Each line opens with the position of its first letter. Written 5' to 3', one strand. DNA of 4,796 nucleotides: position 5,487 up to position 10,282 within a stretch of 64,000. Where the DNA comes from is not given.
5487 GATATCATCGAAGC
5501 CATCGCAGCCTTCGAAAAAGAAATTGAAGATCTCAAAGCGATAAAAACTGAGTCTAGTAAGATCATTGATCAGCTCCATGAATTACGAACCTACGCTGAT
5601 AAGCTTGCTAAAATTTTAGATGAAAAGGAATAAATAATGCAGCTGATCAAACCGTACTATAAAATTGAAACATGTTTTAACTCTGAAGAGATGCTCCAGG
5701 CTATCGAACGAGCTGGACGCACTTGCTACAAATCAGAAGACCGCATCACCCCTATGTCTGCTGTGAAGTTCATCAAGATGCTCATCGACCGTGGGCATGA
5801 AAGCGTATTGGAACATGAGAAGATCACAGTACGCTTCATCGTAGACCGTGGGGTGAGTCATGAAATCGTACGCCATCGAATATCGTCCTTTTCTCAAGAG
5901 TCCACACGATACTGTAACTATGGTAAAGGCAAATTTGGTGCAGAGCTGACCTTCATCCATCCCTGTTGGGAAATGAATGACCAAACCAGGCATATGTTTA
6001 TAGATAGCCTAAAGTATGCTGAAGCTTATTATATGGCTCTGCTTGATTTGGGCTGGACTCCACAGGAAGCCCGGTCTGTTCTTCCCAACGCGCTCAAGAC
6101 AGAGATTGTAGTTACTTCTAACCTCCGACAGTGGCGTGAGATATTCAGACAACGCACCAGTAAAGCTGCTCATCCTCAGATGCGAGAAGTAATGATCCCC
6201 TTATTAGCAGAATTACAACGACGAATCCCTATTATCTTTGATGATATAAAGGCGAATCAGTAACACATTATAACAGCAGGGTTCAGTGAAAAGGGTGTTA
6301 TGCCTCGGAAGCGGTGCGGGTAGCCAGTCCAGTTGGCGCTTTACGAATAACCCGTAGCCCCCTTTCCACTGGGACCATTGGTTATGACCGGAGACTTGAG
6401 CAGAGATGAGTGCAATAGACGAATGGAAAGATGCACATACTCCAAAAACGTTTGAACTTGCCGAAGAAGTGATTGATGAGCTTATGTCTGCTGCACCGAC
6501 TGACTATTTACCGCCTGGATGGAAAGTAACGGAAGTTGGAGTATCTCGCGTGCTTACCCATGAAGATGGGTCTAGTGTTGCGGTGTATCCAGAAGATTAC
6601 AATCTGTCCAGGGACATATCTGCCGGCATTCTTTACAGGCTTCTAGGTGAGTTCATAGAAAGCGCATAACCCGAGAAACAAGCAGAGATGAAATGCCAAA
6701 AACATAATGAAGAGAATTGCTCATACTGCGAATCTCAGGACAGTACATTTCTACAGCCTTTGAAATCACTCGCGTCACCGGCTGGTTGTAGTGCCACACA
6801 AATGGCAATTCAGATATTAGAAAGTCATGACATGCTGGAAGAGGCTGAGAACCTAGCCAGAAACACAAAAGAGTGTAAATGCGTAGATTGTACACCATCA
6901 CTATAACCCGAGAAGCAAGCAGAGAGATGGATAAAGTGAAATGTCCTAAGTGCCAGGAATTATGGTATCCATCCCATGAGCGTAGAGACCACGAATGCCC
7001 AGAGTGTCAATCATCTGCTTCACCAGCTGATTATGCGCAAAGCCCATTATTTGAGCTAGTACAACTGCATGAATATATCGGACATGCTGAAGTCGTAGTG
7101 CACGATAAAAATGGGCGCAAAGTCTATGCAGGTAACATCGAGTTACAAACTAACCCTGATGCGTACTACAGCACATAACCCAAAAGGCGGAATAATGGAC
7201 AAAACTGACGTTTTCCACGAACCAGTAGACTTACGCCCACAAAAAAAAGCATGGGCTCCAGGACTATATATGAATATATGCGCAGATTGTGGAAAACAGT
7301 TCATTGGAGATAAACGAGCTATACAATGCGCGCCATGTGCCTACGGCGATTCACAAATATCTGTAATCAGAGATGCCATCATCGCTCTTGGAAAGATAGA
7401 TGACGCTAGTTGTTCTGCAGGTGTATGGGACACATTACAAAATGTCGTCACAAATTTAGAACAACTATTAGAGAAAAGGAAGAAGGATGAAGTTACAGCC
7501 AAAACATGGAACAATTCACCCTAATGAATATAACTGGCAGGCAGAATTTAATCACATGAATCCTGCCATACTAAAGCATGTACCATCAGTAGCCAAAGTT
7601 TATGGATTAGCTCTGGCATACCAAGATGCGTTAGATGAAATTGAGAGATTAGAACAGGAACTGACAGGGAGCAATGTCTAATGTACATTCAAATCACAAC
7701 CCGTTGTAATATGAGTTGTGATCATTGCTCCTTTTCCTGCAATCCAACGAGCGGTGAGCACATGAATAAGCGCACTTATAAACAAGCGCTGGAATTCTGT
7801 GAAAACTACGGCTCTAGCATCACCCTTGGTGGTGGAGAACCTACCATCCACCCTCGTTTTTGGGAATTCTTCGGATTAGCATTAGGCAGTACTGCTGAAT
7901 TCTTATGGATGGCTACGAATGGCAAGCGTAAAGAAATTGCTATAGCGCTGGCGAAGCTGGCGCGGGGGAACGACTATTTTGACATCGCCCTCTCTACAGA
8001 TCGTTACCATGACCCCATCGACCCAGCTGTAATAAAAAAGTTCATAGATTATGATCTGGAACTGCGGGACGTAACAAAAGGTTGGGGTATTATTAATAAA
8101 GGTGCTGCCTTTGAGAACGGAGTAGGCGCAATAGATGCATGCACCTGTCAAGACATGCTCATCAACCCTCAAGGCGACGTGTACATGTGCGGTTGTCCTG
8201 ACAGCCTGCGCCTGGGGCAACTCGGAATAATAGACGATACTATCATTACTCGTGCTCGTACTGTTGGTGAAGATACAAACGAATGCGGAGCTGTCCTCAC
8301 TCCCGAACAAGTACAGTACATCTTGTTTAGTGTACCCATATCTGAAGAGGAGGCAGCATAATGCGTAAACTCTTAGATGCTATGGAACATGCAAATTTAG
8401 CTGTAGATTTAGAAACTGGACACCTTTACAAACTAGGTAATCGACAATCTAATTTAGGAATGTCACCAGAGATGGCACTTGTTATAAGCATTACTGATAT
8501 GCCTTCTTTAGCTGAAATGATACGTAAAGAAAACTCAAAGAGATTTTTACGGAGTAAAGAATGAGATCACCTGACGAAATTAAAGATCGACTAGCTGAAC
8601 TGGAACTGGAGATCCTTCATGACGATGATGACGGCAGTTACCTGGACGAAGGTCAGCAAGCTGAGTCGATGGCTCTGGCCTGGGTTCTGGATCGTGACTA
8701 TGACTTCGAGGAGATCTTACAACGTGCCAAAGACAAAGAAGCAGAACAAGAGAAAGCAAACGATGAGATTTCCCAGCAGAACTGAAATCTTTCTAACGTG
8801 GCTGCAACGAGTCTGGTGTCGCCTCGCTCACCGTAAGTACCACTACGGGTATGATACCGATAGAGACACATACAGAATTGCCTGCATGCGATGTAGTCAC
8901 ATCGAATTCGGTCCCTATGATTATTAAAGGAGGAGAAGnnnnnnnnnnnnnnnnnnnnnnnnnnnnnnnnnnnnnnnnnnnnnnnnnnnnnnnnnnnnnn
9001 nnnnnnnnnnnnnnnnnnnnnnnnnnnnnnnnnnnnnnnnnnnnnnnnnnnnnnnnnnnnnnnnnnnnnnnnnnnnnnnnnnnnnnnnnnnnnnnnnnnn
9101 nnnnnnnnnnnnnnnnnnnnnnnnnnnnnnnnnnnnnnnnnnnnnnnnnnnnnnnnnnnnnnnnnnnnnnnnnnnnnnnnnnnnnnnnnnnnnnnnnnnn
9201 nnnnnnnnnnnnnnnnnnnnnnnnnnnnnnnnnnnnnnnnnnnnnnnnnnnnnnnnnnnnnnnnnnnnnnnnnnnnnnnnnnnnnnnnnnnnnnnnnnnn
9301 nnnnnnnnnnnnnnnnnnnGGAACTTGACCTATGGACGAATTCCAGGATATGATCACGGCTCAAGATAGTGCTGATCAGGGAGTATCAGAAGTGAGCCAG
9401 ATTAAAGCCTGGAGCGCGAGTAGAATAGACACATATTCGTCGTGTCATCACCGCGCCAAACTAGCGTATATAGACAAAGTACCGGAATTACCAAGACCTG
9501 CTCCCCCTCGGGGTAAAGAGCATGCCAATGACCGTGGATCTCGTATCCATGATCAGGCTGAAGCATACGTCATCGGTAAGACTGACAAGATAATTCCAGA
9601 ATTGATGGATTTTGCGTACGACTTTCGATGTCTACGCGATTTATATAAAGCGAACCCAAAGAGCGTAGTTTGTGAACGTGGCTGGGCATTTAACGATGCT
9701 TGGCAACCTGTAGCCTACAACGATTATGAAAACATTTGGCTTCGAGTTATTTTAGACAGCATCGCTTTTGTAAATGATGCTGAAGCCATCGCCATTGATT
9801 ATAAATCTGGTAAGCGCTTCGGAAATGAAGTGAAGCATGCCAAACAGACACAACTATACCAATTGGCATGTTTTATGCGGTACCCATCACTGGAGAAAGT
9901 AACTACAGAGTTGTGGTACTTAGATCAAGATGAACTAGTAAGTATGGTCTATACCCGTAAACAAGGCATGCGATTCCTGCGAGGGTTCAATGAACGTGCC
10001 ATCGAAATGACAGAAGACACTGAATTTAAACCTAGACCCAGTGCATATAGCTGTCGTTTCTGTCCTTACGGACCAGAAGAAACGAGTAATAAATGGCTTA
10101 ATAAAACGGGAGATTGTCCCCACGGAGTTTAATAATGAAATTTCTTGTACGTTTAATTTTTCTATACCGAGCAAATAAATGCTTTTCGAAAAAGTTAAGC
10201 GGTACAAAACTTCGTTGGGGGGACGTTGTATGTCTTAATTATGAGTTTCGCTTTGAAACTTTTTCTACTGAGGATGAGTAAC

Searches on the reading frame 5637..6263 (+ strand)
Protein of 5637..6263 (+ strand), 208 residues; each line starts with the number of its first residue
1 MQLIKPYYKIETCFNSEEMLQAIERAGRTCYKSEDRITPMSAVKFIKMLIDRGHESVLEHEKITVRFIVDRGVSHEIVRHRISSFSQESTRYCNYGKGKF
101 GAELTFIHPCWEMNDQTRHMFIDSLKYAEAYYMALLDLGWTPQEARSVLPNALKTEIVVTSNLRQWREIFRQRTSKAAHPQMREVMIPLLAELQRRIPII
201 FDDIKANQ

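Call 69: search_protein_families(library=phrogs, proteins=[window:5637-6263:+], max_evalue=0.01)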
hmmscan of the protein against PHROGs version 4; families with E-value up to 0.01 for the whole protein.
window:5637-6263:+ (208 aa): 5 families
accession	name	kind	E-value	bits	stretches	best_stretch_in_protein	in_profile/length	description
phrog_85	-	DNA, RNA and nucleotide metabolism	5.5e-48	165.1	1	21-207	389-586/866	thymidylate synthase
phrog_22708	-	DNA, RNA and nucleotide metabolism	9.9e-12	45.8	1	42-95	71-126/242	thymidylate synthase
phrog_10644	-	DNA, RNA and nucleotide metabolism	6.2e-09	37.2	1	125-185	75-135/160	thymidylate synthase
phrog_28804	-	DNA, RNA and nucleotide metabolism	6.5e-07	30.7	1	129-203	11-84/91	thymidylate synthase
phrog_35637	-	DNA, RNA and nucleotide metabolism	6.1e-06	26.5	1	51-190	125-261/366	thymidylate synthase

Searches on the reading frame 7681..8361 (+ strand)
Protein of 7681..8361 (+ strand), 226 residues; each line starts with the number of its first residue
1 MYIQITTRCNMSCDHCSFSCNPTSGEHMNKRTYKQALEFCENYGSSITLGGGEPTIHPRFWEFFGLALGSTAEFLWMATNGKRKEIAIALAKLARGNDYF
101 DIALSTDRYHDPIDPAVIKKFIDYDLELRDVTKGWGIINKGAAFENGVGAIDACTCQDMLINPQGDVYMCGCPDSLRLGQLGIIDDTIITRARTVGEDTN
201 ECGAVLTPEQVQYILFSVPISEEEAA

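Call 69: search_protein_families(library=phrogs, proteins=[window:7681-8361:+], max_evalue=0.01)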
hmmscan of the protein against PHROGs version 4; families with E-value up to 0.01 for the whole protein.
window:7681-8361:+ (226 aa): 3 families
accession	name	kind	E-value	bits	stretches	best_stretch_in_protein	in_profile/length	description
phrog_1802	-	other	3.5e-07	30.5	1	2-110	47-167/556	radical SAM domain-containing protein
phrog_13987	-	other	4.8e-07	30.4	1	3-81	19-101/274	radical SAM domain-containing protein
phrog_16999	-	other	1e-05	26.3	1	3-63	15-75/288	Fe-S oxidoreductase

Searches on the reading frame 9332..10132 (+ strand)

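Call 20: search_protein_families(library=phrogs, proteins=[window:9332-10132:+], max_evalue=0.001)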
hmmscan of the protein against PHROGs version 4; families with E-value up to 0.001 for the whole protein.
window:9332-10132:+ (266 aa): 3 families
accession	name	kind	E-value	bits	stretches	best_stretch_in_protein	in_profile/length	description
phrog_69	-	DNA, RNA and nucleotide metabolism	4e-19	70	1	23-246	86-319/501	exonuclease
phrog_1218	-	DNA, RNA and nucleotide metabolism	1.1e-07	32.5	1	23-85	6-62/364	exonuclease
phrog_298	-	DNA, RNA and nucleotide metabolism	1.4e-05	25.6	1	57-197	97-225/293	exonuclease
